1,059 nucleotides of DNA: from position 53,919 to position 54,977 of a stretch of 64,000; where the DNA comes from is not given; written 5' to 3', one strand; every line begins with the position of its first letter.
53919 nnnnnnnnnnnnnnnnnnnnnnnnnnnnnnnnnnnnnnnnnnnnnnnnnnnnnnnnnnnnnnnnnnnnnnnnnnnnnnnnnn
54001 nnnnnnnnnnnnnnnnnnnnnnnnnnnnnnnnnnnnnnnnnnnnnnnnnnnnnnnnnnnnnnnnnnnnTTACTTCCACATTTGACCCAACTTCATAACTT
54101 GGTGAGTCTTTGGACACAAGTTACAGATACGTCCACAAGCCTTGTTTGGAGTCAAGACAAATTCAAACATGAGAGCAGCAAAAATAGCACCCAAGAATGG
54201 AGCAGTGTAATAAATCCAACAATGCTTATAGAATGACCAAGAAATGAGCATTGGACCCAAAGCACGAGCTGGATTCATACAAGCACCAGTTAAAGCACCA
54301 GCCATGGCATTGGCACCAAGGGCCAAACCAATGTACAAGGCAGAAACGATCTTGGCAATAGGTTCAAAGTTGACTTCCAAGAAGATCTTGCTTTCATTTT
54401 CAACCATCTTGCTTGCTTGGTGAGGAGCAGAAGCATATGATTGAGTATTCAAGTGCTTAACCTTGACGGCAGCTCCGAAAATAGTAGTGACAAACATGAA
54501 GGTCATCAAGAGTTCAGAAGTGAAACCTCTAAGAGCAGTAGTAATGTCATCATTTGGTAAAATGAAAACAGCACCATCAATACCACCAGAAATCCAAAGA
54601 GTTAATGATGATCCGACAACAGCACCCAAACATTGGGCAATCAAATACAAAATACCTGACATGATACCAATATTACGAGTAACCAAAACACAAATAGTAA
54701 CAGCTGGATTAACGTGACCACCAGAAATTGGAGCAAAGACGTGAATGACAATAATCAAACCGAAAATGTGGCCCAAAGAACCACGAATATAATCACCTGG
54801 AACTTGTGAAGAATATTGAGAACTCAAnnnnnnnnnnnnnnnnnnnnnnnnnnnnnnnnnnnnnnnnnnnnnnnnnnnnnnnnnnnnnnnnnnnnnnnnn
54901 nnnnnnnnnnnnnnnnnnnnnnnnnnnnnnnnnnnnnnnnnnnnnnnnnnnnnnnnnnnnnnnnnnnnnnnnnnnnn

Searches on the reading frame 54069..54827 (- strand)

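Call 33: search_protein_families(library=pfam, proteins=[window:54069-54827:-], max_evalue=0.001)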
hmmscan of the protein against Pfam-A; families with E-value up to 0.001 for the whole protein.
window:54069-54827:- (252 aa): 1 family
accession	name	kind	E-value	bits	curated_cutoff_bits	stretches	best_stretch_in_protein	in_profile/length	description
PF00230.25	MIP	-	2.6e-39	135.7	25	2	12-128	42-159/222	Major intrinsic protein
